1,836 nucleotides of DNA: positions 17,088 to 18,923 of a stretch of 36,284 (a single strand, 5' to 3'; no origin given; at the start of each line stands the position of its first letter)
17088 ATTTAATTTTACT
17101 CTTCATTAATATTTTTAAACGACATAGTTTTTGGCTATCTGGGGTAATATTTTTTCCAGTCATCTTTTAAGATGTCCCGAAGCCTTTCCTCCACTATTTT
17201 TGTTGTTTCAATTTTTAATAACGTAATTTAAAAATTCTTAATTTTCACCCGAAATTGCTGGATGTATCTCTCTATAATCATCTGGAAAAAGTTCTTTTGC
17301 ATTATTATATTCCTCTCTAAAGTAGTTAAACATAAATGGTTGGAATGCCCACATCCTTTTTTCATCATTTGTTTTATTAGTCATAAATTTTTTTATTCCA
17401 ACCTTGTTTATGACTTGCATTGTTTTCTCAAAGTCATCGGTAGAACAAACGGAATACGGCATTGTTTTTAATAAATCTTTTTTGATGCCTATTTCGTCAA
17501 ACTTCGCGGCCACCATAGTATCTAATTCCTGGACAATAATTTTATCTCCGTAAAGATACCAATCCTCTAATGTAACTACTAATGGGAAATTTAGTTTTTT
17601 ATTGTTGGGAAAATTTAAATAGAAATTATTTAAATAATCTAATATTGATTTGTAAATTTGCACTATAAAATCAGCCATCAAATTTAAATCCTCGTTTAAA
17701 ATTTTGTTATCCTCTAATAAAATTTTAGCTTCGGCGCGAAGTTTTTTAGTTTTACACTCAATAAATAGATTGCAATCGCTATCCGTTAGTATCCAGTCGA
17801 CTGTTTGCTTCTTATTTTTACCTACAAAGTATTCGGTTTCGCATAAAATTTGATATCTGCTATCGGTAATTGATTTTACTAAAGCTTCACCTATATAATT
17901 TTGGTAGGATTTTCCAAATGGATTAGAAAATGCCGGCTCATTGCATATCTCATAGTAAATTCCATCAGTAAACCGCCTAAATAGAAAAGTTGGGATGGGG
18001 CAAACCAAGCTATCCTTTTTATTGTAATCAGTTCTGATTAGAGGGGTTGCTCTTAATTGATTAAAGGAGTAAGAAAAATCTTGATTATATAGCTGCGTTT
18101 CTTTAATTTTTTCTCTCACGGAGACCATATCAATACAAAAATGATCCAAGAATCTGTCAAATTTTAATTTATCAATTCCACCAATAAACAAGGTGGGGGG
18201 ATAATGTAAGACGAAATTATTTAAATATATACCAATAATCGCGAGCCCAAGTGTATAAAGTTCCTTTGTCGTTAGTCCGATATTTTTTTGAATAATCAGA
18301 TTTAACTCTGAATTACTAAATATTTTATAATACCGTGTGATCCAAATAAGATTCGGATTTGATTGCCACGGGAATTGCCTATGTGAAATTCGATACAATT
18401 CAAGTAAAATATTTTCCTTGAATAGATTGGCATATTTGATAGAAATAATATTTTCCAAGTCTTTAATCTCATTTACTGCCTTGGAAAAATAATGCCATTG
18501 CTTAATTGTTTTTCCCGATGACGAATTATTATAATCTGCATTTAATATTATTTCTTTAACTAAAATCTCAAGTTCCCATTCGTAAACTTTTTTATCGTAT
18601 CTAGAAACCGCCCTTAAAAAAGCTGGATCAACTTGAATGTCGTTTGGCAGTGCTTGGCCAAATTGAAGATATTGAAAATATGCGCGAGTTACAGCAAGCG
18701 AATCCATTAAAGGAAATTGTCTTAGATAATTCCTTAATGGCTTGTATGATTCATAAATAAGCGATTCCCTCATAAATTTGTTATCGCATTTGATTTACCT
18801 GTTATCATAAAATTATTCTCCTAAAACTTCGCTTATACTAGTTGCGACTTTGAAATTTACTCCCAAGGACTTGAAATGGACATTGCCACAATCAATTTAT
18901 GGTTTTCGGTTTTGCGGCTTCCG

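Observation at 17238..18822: AT-rich 511-aa orphan with a PD-(D/E)xK-like core and a coupled leader micro-ORF: candidate single-gene defence effector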

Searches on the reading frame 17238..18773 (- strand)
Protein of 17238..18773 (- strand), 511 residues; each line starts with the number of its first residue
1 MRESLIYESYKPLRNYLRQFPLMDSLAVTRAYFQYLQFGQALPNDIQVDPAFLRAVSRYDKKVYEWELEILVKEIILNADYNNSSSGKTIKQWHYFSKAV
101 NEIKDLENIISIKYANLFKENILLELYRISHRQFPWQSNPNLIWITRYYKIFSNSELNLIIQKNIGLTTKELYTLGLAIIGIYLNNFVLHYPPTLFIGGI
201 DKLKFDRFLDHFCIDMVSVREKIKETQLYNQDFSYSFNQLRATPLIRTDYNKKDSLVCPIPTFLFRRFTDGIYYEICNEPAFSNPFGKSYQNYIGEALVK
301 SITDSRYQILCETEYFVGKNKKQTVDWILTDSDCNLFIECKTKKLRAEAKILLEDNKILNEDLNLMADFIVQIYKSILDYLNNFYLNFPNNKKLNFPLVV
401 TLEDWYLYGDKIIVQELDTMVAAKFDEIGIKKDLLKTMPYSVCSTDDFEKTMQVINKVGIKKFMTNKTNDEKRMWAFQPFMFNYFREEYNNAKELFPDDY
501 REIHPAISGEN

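Call 7: search_protein_families(library=pfam, proteins=[window:17238-18773:-], max_evalue=0.01)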
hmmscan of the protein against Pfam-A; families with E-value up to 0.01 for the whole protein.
window:17238-18773:- (511 aa): 0 families

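Call 8: search_protein_families(library=padloc, proteins=[window:17238-18773:-], max_evalue=0.01)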
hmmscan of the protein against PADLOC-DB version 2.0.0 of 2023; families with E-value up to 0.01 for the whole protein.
window:17238-18773:- (511 aa): 0 families

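Call 9: search_protein_families(library=ncbifam, proteins=[window:17238-18773:-], max_evalue=0.01)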
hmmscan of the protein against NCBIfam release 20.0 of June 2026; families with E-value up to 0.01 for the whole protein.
window:17238-18773:- (511 aa): 1 family
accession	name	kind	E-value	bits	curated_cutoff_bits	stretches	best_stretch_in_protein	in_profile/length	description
NF047931.1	antiphage_GapS1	subfamily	6.2e-22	78.1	320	1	86-460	54-429/455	GapS1 family protein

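Call 10: find_homologous_proteins(query=window:17238-18773:-)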
Query window:17238-18773:- (511 aa): 374 proteins with E <= 0.001 among 8000 candidates; the best 120 are listed.
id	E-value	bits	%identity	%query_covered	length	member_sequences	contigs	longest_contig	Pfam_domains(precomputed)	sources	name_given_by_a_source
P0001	0.0e+0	1115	100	96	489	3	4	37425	-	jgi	jgi:hypothetical protein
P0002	2.9e-207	708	62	98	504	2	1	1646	-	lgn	-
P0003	5.3e-199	680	59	99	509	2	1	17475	-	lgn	-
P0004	6.1e-195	667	58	99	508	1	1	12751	-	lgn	-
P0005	1.1e-191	656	58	99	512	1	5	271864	-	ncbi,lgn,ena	ncbi:MAG: hypothetical protein AAB352_03190 [Patescibacteria group bacterium]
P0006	8.3e-191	653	57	99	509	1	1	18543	-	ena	-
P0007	5.2e-190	651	58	99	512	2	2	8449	-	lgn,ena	-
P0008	1.9e-189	649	57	99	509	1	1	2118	-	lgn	-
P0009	5.4e-188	644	57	98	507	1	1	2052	-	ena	-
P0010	3.6e-187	641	56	98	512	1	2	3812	-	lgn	-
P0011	1.8e-181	622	55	97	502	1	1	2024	-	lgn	-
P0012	2.6e-181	622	54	99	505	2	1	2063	-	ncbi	-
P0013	3.7e-175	602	53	99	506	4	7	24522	-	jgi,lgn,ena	-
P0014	9.4e-174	597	53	98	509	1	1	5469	-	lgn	-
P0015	9.2e-168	577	51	99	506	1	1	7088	-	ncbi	-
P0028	3.7e-147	509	45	98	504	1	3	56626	-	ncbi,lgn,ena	ncbi:MAG: hypothetical protein ACLQME_01630 [Alphaproteobacteria bacterium]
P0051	1.4e-135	471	43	99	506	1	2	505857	-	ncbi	ncbi:MAG: hypothetical protein WDO56_28365 [Gammaproteobacteria bacterium]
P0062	4.5e-133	463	46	100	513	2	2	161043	-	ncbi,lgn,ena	-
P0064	1.6e-131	458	43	97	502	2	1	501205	-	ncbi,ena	-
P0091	3.5e-123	430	42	97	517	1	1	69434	-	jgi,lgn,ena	-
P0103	1.6e-121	425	43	99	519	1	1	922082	-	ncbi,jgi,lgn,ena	ncbi:MAG: hypothetical protein WC675_03620 [Patescibacteria group bacterium]|jgi:hypothetical protei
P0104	1.7e-121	425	40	98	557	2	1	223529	-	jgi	jgi:hypothetical protein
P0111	2.3e-120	421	40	100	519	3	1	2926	-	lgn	-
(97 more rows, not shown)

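Call 19: search_solved_structures(query=A1, max_evalue=1, show_alignments=2)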
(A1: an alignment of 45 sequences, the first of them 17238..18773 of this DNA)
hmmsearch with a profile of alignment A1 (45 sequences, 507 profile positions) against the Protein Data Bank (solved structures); distinct sequences matched with E-value up to 1: 0.

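Call 20: search_dna_similar(query=window:17238-18773:-, collection=plasmids, mode=protein, max_evalue=0.001, max_rows=30)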
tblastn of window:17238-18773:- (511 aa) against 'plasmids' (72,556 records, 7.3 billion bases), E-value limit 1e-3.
Records with a match: 24; places in all: 24; records where one place covers at least 80% of the query: 10.
Best place of each record, by identity: <60% 24.
By first word of the organism name: Sinorhizobium 7; Pseudomonas 5; Caballeronia 2; Streptomyces 2; Cupriavidus 1; Sphingobium 1; Shinella 1; Thioclava 1; Agrobacterium 1; Nostoc 1; and 2 more.
By predicted mobility (MOB-suite, as given by PLSDB): non-mobilizable 13; conjugative 10; mobilizable 1.
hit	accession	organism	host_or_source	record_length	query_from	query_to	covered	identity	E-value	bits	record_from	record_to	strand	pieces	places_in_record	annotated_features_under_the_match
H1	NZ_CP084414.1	Pseudomonas sp. HS-18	mixed culture,soil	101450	6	496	96%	32.0%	2e-70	251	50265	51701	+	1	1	hypothetical protein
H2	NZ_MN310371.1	Pseudomonas monteilii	-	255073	5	488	95%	30.9%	9e-78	273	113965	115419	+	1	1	hypothetical protein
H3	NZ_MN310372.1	Pseudomonas putida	-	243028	5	493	96%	30.6%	7e-77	270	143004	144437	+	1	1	hypothetical protein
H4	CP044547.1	Pseudomonas sp. CFA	mixed culture,soil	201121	5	488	95%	30.7%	2e-77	272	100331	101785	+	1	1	hypothetical protein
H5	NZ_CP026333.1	Pseudomonas sp. XWY-1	cell culture,Rice Fields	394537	5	488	95%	30.3%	1e-77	273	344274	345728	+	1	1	hypothetical protein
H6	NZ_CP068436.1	Cupriavidus necator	heavy metal containmented soil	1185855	6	487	94%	29.8%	1e-64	234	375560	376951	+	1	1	none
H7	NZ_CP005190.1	Sphingobium sp. MI1205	-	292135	5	493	96%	28.7%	8e-60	221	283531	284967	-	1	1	hypothetical protein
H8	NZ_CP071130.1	Caballeronia sp. M1242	Homo sapiens,ETA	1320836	6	502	97%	25.1%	2e-49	190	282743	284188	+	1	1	none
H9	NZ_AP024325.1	Caballeronia sp. NK8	-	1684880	6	502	97%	25.1%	6e-49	189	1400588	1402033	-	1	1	none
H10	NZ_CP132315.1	Shinella oryzae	Homo sapiens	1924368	63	477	81%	22.8%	4e-10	71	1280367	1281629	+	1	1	none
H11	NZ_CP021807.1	Sinorhizobium meliloti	Medicago truncatula,Single Cell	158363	63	428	72%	21.4%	6e-9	67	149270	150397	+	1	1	hypothetical protein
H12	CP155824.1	Thioclava sp. 'Guangxiensis'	Bruguiera gymnorhiza,pure ...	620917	13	349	66%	22.2%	1e-10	72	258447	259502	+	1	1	hypothetical protein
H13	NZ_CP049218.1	Agrobacterium tumefaciens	Clematis,cell culture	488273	62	350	57%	25.6%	3e-11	74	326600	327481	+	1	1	hypothetical protein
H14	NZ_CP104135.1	Sinorhizobium sp. C101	Phaseolus vulgaris,cell ...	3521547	63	350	56%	25.5%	1e-12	78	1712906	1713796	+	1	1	none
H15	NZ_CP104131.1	Sinorhizobium sp. K101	Phaseolus vulgaris,cell ...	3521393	63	350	56%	25.5%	1e-12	78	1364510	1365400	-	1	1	none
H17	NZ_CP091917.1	Nostoc sp. UHCC 0870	cell culture,Brackish water, ...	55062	219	476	50%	24.1%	4e-11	74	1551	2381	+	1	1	hypothetical protein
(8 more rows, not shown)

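Call 21: search_protein_families(library=ncbifam, alignment_id=A1, max_evalue=0.001)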
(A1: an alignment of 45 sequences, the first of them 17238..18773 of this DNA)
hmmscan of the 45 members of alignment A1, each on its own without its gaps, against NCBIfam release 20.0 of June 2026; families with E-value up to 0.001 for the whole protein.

A. member 1, window:17238-18773:- (511 aa): 1 family
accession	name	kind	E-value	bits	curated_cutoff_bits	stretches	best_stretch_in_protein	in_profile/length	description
NF047931.1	antiphage_GapS1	subfamily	6.2e-22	78.1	320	1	86-460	54-429/455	GapS1 family protein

B. families by the number of members that match (of 45 scanned): 1 family
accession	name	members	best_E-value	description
NF047931.1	antiphage_GapS1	45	4.1e-32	GapS1 family protein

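Call 22: get_annotated_region(hit=H13, flank=6000)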
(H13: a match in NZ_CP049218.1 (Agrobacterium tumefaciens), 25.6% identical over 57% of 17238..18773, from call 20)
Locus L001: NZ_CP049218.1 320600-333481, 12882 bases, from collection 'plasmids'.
description: Agrobacterium tumefaciens strain Q15/94 plasmid pQ15_94_1, complete sequence
organism: Agrobacterium tumefaciens (NCBI taxid 358)
taxonomy: Bacteria; Pseudomonadota; Alphaproteobacteria; Hyphomicrobiales; Rhizobiaceae; Agrobacterium; Agrobacterium tumefaciens
host: -; source: Clematis,cell culture; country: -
typing (MOB-suite, as given by PLSDB): conjugative; relaxase MOBQ; mating-pair formation MPF_T
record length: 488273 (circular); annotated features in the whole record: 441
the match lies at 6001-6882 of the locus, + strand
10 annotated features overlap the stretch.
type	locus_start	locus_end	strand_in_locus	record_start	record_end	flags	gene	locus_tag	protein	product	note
CDS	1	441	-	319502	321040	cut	-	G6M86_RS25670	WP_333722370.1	sugar ABC transporter ATP-binding protein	-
CDS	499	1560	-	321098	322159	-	-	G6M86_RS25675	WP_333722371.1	substrate-binding domain-containing protein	-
CDS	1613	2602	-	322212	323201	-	-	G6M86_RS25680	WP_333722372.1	TIM barrel protein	-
CDS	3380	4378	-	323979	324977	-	-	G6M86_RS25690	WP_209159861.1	IS5 family transposase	-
CDS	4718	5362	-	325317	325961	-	-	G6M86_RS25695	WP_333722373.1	DUF6338 family protein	-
CDS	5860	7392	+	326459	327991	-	-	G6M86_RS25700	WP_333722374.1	hypothetical protein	-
CDS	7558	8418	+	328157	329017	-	-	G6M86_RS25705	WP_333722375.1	competence protein CoiA family protein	-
CDS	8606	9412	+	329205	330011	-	-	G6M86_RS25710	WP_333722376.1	DNA-binding response regulator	-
CDS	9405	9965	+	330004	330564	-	-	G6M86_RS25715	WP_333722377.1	hypothetical protein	-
CDS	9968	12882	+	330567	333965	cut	-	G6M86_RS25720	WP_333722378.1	UvrD-helicase domain-containing protein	-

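Call 23: get_annotated_region(hit=H17, flank=3000)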
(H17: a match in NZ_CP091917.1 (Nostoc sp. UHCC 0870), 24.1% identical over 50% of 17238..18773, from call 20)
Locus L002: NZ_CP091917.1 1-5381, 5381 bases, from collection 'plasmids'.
description: Nostoc sp. UHCC 0870 plasmid unnamed4, complete sequence
organism: Nostoc sp. UHCC 0870 (NCBI taxid 2914041)
taxonomy: Bacteria; Cyanobacteriota; Cyanophyceae; Nostocales; Nostocaceae; Nostoc; Nostoc sp. UHCC 0870
host: -; source: cell culture,Brackish water, Varlaxudden, Baltic Sea; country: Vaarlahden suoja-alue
typing (MOB-suite, as given by PLSDB): mobilizable; relaxase MOBP
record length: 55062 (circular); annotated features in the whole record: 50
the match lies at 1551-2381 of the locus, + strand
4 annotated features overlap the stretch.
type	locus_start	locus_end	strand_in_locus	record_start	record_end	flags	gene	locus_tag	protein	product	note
CDS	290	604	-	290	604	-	-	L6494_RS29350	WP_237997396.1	hypothetical protein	-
CDS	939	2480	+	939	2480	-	-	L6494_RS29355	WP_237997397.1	hypothetical protein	-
CDS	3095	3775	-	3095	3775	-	-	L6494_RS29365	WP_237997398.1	Rho termination factor N-terminal domain-containing protein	GO:0006353 - DNA-templated transcription termination [Evidence IEA]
CDS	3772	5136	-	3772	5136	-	-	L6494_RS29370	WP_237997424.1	ParA family protein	-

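Call 24: get_annotated_region(hit=H10, flank=6000)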
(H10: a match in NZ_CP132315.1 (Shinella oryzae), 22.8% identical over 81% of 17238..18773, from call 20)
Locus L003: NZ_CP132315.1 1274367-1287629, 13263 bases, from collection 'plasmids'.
description: Shinella oryzae strain UPHL-collab-2 plasmid unnamed1, complete sequence
organism: Shinella oryzae (NCBI taxid 2871820)
taxonomy: Bacteria; Pseudomonadota; Alphaproteobacteria; Hyphomicrobiales; Rhizobiaceae; Shinella; Shinella oryzae
host: -; source: Homo sapiens; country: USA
typing (MOB-suite, as given by PLSDB): non-mobilizable; mating-pair formation MPF_T
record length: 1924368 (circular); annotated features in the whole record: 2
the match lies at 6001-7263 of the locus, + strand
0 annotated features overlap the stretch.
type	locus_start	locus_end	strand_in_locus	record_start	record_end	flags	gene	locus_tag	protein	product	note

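Call 25: search_protein_families(library=ncbifam, proteins=[L001:5860-7392:+, L002:939-2480:+], max_evalue=0.001)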
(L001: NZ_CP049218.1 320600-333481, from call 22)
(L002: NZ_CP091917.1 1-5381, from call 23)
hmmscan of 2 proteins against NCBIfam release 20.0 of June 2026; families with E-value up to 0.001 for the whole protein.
L001:5860-7392:+ (510 aa): 1 family
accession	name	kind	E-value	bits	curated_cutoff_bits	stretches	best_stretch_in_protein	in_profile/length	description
NF047931.1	antiphage_GapS1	subfamily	8.1e-12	44.7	320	1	50-445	35-426/455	GapS1 family protein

L002:939-2480:+ (513 aa): 1 family
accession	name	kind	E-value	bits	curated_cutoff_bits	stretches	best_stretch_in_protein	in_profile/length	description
NF047931.1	antiphage_GapS1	subfamily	9.7e-27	93.9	320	1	94-420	82-389/455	GapS1 family protein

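Call 26: predict_structure(alignment_id=A1)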
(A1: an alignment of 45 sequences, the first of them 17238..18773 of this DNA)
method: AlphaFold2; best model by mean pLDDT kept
length: 511 residues; sequences in the alignment: 45
mean_pLDDT: 89.8   pTM: 0.88
mean pLDDT of the five models: 89.8, 89.6, 89.2, 88.7, 86.9
residues with pLDDT >= 90: 361; 70-90: 115; 50-70: 32; < 50: 3
segments of 3 or more residues with pLDDT < 50: 509-511
pLDDT, mean of each block of 10 residues (from residue 1): 77 95 95 92 94 89 90 95 76 96 92 82 65 63 91 97 96 94 92 86 95 96 91 84 95 94 92 92 95 97 95 95 97 97 80 78 92 97 94 96 72 86 96 94 93 98 95 90 96 91 66 35
secondary structure, 60 per line:
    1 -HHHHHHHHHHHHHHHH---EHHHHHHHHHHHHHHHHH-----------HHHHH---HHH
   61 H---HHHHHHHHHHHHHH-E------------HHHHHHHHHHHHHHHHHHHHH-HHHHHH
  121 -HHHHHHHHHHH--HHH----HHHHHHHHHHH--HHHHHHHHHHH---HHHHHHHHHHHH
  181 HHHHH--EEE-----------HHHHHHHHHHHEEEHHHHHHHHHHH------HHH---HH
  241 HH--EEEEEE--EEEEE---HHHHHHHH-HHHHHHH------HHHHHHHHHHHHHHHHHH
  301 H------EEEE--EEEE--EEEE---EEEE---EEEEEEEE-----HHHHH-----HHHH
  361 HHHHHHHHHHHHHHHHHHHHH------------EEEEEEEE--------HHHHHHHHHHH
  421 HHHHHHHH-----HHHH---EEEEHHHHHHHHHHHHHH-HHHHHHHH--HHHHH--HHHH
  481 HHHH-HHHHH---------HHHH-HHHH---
elements in order: H2-17 H22-38 H50-54 H58-61 H65-78 H93-113 H115-120 H122-132 H142-152 H155-165 H169-185 E188-190 H202-212 E213-215 H216-226 H239-242 E245-250 E253-257 H261-268 H270-276 H283-301 E308-311 E314-317 E320-323 E327-330 E334-341 H347-351 H357-381 E394-401 H410-428 H434-437 E441-444 H445-458 H460-467 H470-474 H477-484 H486-490 H500-503 H505-508

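Call 29: fold_search(model_id=the predicted structure, library=pdb)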
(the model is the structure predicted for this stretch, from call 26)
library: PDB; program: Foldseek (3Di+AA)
matches with E <= 10: 316; with E <= 0.001: 1
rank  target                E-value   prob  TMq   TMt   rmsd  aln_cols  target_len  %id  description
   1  9wuf                  1.9e-04  1.00  0.29  0.17  11.9       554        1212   11  Cryo-EM structure of Upx (released 2026-02-11)
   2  1xmx                  2.3e-03  1.00  0.18  0.23  14.6       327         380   10  Crystal structure of protein VC1899 from Vibrio cholerae (released 2004-11-16)
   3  8q3y_A                1.0e-02  0.98  0.21  0.24  13.5       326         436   13  Crystal structure of apo Can2 from Thermoanaerobacter brockii (released 2023-11-22)
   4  1fok_A                1.1e-02  0.93  0.20  0.18  13.4       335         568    8  STRUCTURE OF RESTRICTION ENDONUCLEASE FOKI BOUND TO DNA (released 1997-12-03)
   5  6qnz_B                1.4e-02  0.89  0.19  0.17  21.8       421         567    9  Crystal structure of the site-specific DNA nickase N.BspD6I E418A Mutant (released 2020-03-04)
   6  9dou_A                1.7e-02  0.94  0.21  0.12  18.9       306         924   12  Taeniopygia guttata R2 retrotransposon (R2Tg) initiating target-primed reverse transcription (released 2025-05-21)
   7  2p14                  2.6e-02  0.99  0.19  0.45  13.4       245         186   11  Crystal structure of small subunit (R.BspD6I2) of the heterodimeric restriction endonuclease R.BspD6I (released 2008-03-11)
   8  8z4i_B                3.7e-02  0.93  0.20  0.25  15.1       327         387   11  crystal structure of Cdn1 in complex with cA3 (released 2026-02-04)
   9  2ewf                  3.7e-02  0.72  0.19  0.17  22.0       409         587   11  Crystal structure of the site-specific DNA nickase N.BspD6I (released 2006-11-21)
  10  6qnz_A                4.9e-02  0.72  0.19  0.17  22.5       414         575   10  Crystal structure of the site-specific DNA nickase N.BspD6I E418A Mutant (released 2020-03-04)
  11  5lhc_A                4.9e-02  0.66  0.19  0.17  22.5       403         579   10  The structure of D456A mutant of Nt.BspD6I nicking endonuclease at 0.24 nm resolution . (released 2017-08-16)
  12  7aor_ai               5.4e-02  0.23  0.15  0.18  23.7       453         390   10  mt-SSU from Trypanosoma cruzi in complex with mt-IF-3. (released 2021-04-28)
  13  9hny_DI               5.6e-02  0.23  0.15  0.18  23.6       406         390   10  Mitoribosomal small subunit in complex with Mettl15 and Mettl17 (released 2025-03-26)
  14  5liz                  6.7e-02  0.38  0.19  0.17  24.1       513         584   10  The structure of Nt.BspD6I nicking endonuclease with all cysteines mutated by serine residues at 0.19 nm resolution . (released 2017-08-02)
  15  5liq_B                7.4e-02  0.28  0.20  0.18  22.7       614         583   11  The structure of C160S,C508S,C578S mutant of Nt.BspD6I nicking endonuclease at 0.185 nm resolution . (released 2017-08-02)
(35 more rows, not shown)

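Call 30: fold_search(model_id=the predicted structure, library=viral)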
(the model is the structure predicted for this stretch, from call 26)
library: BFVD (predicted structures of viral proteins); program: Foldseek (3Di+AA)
matches with E <= 10: 431; with E <= 0.001: 0
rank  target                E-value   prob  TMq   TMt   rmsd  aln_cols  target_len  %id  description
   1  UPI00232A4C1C         1.1e-03  0.99  0.19  0.31  14.2       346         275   12  (no name look-up for this kind of identifier)
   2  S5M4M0                2.3e-03  0.99  0.20  0.32  15.1       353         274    7  Uncharacterized protein [Bacillus phage JL]
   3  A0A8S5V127            8.8e-03  0.35  0.10  0.15  19.9       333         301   12  Endonuclease I [Siphoviridae sp. ct3r22]
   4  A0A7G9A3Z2            1.5e-02  0.91  0.19  0.29  16.3       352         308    9  Uncharacterized protein [Bacteriophage sp.]
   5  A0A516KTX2            1.7e-02  0.95  0.15  0.25   9.4       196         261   14  (no name in the UniProt tables at hand)
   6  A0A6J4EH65            2.4e-02  0.89  0.12  0.26  16.0       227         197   12  (no name in the UniProt tables at hand)
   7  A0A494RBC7            2.7e-02  0.99  0.16  0.44   9.2       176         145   10  (no name in the UniProt tables at hand)
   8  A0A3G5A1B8            3.6e-02  0.98  0.18  0.35   7.1       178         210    9  Uncharacterized protein [Harvfovirus sp.]
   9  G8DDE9                4.1e-02  0.97  0.15  0.34   5.6       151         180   10  (no name in the UniProt tables at hand)
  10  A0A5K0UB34            4.1e-02  0.28  0.15  0.17  25.0       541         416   11  Uncharacterized protein [Yasminevirus sp. GU-2018]
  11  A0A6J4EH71            4.3e-02  0.44  0.13  0.23  17.6       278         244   11  (no name in the UniProt tables at hand)
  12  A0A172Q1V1            8.5e-02  0.72  0.16  0.35   9.5       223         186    9  Uncharacterized protein [Escherichia phage MX01]
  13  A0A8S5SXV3            9.3e-02  0.38  0.13  0.24  14.1       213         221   14  Endonuclease (Fragment) [virus sp. ctoC338]
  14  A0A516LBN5            1.0e-01  0.99  0.16  0.33   4.5       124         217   13  (no name in the UniProt tables at hand)
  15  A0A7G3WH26            1.1e-01  0.97  0.18  0.43   6.6       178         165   13  Putative endodeoxyribonuclease I [Arthronema virus TR020]
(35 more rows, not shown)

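Call 31: find_encoding_contigs(protein=P0001, flank=10000, max_places=4)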
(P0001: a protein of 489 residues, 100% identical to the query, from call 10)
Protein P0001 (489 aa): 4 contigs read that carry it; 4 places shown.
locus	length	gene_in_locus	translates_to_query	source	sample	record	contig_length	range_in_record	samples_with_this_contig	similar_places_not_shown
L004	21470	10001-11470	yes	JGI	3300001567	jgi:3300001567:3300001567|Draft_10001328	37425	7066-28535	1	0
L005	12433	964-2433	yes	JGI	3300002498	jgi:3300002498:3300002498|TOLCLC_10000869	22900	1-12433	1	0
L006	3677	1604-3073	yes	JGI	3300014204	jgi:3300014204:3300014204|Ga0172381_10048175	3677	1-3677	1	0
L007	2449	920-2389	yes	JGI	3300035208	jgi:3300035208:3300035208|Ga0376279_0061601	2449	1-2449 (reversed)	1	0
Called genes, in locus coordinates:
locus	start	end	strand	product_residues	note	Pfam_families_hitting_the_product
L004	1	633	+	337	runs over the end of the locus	PF13177:DNA_pol3_delta2, PF00004:AAA, PF22608:DNAX_ATPase_lid, PF12169:DNA_pol3_gamma3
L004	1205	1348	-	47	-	-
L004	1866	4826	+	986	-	PF00176:SNF2-rel_dom, PF00270:DEAD (weak), PF04851:ResIII, PF00271:Helicase_C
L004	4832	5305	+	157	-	-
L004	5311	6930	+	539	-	PF01555:N6_N4_Mtase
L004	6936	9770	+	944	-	-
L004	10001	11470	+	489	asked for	-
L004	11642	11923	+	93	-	-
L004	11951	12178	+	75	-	-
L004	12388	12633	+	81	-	-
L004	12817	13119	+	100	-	PF14947:HTH_45 (weak), PF12840:HTH_20, PF01022:HTH_5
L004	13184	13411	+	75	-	PF13192:Thioredoxin_3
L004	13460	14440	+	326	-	-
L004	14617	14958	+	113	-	-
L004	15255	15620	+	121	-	-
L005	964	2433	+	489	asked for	-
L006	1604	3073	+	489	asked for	-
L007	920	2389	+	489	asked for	-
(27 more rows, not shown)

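Call 36: find_encoding_contigs(protein=P0005, flank=10000, max_places=2)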
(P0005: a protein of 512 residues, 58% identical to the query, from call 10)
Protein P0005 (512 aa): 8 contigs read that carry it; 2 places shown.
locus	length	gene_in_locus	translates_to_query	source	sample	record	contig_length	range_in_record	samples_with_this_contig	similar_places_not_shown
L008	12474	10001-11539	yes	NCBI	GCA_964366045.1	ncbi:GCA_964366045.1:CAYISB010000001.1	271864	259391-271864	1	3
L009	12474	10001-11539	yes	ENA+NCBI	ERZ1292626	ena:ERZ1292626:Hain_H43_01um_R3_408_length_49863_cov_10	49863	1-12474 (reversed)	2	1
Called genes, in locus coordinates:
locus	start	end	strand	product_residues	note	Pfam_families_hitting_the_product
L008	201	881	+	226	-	-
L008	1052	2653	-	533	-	PF00239:Resolvase, PF07508:Recombinase, PF13408:Zn_ribbon_recom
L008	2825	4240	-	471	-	-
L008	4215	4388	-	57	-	-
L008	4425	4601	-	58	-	-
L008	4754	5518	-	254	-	-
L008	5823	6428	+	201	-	-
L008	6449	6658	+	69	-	-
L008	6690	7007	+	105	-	-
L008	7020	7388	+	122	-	-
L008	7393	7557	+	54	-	-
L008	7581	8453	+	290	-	PF00574:CLP_protease (faint), PF01972:SDH_protease (weak), PF25145:NfeD1b_N, PF01343:Peptidase_S49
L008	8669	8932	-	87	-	-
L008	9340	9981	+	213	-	-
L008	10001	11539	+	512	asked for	-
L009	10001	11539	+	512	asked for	-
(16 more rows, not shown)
